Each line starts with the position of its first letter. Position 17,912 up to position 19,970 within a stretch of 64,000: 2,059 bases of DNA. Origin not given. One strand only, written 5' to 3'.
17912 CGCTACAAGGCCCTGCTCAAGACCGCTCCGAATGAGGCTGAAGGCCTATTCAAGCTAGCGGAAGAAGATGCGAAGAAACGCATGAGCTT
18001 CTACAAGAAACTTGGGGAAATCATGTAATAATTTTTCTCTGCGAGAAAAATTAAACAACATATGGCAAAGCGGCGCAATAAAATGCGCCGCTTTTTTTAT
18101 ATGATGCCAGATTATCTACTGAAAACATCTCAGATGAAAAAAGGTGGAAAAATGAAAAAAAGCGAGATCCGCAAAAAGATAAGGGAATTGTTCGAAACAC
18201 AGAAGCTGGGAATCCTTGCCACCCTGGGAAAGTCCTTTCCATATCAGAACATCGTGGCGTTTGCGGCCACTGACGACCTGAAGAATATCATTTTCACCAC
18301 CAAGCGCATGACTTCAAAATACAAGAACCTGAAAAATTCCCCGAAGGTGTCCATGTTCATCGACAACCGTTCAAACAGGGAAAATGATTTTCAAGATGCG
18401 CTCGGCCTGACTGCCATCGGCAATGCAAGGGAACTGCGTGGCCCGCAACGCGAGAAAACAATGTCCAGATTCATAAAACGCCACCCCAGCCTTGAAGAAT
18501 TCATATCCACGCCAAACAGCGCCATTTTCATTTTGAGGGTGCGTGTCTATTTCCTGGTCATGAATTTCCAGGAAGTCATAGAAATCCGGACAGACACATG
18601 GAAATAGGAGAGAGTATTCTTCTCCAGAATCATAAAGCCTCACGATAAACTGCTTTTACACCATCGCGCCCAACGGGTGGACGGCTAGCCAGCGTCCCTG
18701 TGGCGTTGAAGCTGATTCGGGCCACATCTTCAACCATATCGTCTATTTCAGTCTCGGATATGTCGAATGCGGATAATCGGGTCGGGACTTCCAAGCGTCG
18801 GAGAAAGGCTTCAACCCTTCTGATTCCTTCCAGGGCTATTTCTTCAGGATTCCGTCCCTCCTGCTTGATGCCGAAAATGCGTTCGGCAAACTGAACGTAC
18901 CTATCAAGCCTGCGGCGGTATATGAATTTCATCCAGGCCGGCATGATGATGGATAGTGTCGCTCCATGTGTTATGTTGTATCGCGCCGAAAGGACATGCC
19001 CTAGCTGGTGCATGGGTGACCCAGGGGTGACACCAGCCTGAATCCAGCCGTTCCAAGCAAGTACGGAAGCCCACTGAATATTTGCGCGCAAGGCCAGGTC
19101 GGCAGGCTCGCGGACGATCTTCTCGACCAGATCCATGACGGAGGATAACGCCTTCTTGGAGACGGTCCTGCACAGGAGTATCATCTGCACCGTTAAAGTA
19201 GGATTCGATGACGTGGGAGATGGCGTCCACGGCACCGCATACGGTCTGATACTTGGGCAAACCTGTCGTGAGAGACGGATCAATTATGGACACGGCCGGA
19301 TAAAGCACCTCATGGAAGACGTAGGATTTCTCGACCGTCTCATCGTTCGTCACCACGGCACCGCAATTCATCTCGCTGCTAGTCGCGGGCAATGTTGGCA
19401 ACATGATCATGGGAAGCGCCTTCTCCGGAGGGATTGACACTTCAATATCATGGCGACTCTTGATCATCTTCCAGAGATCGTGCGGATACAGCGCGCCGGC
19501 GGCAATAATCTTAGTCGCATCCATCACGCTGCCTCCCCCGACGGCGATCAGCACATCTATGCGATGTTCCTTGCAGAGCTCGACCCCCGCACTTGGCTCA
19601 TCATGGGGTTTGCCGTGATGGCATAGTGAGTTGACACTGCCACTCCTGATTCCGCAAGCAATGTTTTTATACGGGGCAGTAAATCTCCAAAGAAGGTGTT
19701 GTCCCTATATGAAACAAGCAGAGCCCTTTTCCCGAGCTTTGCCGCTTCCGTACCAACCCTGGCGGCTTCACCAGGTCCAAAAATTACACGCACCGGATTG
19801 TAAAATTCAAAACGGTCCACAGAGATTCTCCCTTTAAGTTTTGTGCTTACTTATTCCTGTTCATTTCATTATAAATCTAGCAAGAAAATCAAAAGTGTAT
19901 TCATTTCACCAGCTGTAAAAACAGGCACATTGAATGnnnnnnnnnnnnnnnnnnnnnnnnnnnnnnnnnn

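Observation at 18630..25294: Orphan glycyl-radical enzyme coupled to a secreted DUF2961/GH172-like protein, with a broken Fe-ADH and a divergent AraC regulator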

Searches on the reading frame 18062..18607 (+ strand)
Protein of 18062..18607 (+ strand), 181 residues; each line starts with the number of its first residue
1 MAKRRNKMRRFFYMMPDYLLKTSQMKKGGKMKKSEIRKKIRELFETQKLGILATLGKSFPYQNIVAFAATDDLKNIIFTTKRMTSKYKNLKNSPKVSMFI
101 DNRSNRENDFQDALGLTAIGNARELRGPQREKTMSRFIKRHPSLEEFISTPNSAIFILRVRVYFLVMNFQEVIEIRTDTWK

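Call 3: search_protein_families(library=pfam, proteins=[window:18062-18607:+], max_evalue=0.01)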
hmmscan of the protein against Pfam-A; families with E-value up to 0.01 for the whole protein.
window:18062-18607:+ (181 aa): 2 families
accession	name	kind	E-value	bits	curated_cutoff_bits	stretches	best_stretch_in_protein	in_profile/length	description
PF01243.27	PNPOx_N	-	5.6e-13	49.7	28.1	1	37-152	2-105/120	Pyridoxamine 5'-phosphate oxidase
PF13883.13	CREG_beta-barrel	-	1.2e-06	29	27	1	40-175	10-160/167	CREG, beta-barrel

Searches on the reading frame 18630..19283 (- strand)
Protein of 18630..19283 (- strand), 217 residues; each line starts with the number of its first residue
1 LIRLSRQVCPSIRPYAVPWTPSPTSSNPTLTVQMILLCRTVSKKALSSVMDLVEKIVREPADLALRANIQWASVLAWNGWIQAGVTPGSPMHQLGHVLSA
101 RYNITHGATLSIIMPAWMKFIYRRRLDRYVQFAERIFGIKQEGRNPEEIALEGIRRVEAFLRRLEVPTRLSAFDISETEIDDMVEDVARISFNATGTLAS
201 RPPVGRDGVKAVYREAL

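Call 3: search_protein_families(library=pfam, proteins=[window:18630-19283:-], max_evalue=0.01)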
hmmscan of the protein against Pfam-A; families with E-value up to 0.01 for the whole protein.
window:18630-19283:- (217 aa): 1 family
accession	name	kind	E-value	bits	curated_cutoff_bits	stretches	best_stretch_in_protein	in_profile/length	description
PF25137.1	ADH_Fe_C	-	1.3e-23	84.1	27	1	41-216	28-193/194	Fe-containing alcohol dehydrogenase family, C-terminal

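Call 4: search_protein_families(library=ncbifam, proteins=[window:18630-19283:-], max_evalue=0.01)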
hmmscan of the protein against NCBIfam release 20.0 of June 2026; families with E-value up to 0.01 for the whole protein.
window:18630-19283:- (217 aa): 12 families
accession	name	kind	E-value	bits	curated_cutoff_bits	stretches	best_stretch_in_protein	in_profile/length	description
NF011717.0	PRK15138.1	equivalog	4.9e-23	81.8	645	1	51-193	226-366/387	alcohol dehydrogenase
TIGR02638.1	lactal_redase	equivalog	1.5e-13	50.3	523.15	1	40-186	214-356/379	lactaldehyde reductase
NF007911.0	PRK10624.1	equivalog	6.5e-12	45.1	537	1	91-186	261-355/382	lactaldehyde reductase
NF041833.1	Fe_ADH_ErcA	equivalog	2.5e-10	40.1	550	1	42-189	215-358/382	alcohol dehydrogenase-like regulatory protein ErcA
NF053866.1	CholDhdGbsBBac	equivalog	5.8e-10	38.3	550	1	42-216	225-390/392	choline dehydrogenase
TIGR03405.1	Phn_Fe-ADH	equivalog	2.2e-09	36.6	423.7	1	39-187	209-343/355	iron-containing alcohol dehydrogenase PsrA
NF050025.1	SulfAcetaldRedSarD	equivalog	1.3e-06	27.5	700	1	54-185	227-356/385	sulfoacetaldehyde reductase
NF010378.0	PRK13805.1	equivalog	1.3e-06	26.6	951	1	40-199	678-846/872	bifunctional acetaldehyde-CoA/alcohol dehydrogenase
NF007363.0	PRK09860.1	equivalog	9.5e-06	25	581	1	41-187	215-357/383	L-threonine dehydrogenase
NF058672.1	4HyButDHCUPNE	equivalog_domain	3.2e-05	23.3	500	1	46-187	219-352/378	4-hydroxybutyrate dehydrogenase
NF011998.0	PRK15454.1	equivalog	0.00059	18.7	556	1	48-155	240-344/395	ethanolamine utilization ethanol dehydrogenase EutG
TIGR04266.1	NDMA_methanol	equivalog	0.0073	15.1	625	1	52-135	237-317/420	NDMA-dependent methanol dehydrogenase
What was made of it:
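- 18630..19820 (-): YqhD-like Fe-alcohol dehydrogenase pseudogene (two frameshifts, near 19587 and 19141). Best NCBIfam match is PRK15138 (call 4).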

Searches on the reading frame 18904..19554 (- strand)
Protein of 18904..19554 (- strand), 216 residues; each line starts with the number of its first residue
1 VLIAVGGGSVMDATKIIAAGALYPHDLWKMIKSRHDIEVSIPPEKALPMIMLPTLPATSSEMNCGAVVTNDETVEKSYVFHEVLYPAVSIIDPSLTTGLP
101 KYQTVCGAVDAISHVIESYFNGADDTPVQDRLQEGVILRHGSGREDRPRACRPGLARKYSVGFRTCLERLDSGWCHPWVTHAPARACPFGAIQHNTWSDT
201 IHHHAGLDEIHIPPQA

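Call 3: search_protein_families(library=pfam, proteins=[window:18904-19554:-], max_evalue=0.01)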
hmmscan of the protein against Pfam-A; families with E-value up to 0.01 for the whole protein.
window:18904-19554:- (216 aa): 2 families
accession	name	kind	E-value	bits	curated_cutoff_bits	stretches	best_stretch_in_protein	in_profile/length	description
PF00465.25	Fe-ADH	-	2.8e-21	76.3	31.3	1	2-93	84-168/168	Iron-containing alcohol dehydrogenase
PF25137.1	ADH_Fe_C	-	0.0013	18.9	27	1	104-137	1-33/194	Fe-containing alcohol dehydrogenase family, C-terminal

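Call 4: search_protein_families(library=ncbifam, proteins=[window:18904-19554:-], max_evalue=0.01)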
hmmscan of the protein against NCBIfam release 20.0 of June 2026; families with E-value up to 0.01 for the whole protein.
window:18904-19554:- (216 aa): 14 families
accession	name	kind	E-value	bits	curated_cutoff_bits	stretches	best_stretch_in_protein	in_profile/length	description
NF011717.0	PRK15138.1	equivalog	6e-31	107.8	645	1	2-139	89-223/387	alcohol dehydrogenase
TIGR03405.1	Phn_Fe-ADH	equivalog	8.8e-22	77.4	423.7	1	2-132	84-211/355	iron-containing alcohol dehydrogenase PsrA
NF050025.1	SulfAcetaldRedSarD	equivalog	2.7e-20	72.6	700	1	2-132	91-214/385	sulfoacetaldehyde reductase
NF058672.1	4HyButDHCUPNE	equivalog_domain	3.7e-19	69.1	500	1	2-127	88-210/378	4-hydroxybutyrate dehydrogenase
NF010378.0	PRK13805.1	equivalog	4.9e-17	61.1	951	1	2-120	545-668/872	bifunctional acetaldehyde-CoA/alcohol dehydrogenase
NF041822.1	daptide_DH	equivalog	1e-16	60.8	300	1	2-136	58-192/363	daptide-type RiPP biosynthesis dehydogenase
NF011998.0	PRK15454.1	equivalog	3.3e-16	59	556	1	2-141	110-242/395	ethanolamine utilization ethanol dehydrogenase EutG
NF041833.1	Fe_ADH_ErcA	equivalog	5.8e-16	58.6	550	1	1-124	90-207/382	alcohol dehydrogenase-like regulatory protein ErcA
NF053866.1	CholDhdGbsBBac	equivalog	3.1e-15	55.7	550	1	2-121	98-214/392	choline dehydrogenase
NF007911.0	PRK10624.1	equivalog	9.1e-15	54.5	537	1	2-121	91-206/382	lactaldehyde reductase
TIGR02638.1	lactal_redase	equivalog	9.2e-15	54.3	523.15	1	2-121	90-205/379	lactaldehyde reductase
NF007363.0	PRK09860.1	equivalog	3.2e-13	49.6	581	1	2-130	92-213/383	L-threonine dehydrogenase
NF006941.0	PRK09423.1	subfamily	0.0005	19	336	0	45-118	107-179/367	glycerol dehydrogenase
TIGR04266.1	NDMA_methanol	equivalog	0.00057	18.8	625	1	2-127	98-222/420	NDMA-dependent methanol dehydrogenase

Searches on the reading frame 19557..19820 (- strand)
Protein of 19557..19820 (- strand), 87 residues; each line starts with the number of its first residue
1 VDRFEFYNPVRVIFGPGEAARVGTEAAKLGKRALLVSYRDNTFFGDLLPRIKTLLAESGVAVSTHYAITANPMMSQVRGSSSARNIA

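Call 3: search_protein_families(library=pfam, proteins=[window:19557-19820:-], max_evalue=0.01)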
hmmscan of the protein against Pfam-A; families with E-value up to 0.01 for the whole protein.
window:19557-19820:- (87 aa): 1 family
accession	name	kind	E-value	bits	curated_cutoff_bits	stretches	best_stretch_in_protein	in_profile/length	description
PF00465.25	Fe-ADH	-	9.4e-08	32.3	31.3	1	9-78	1-70/168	Iron-containing alcohol dehydrogenase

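Call 4: search_protein_families(library=ncbifam, proteins=[window:19557-19820:-], max_evalue=0.01)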
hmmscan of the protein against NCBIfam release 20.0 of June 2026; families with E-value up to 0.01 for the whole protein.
window:19557-19820:- (87 aa): 3 families
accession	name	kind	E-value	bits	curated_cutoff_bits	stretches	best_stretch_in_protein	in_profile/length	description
TIGR03405.1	Phn_Fe-ADH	equivalog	7.2e-05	21.7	423.7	1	6-80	1-70/355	iron-containing alcohol dehydrogenase PsrA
NF041833.1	Fe_ADH_ErcA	equivalog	0.00024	20.3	550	1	12-79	11-78/382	alcohol dehydrogenase-like regulatory protein ErcA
NF053866.1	CholDhdGbsBBac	equivalog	0.0017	17.1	550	1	5-81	11-87/392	choline dehydrogenase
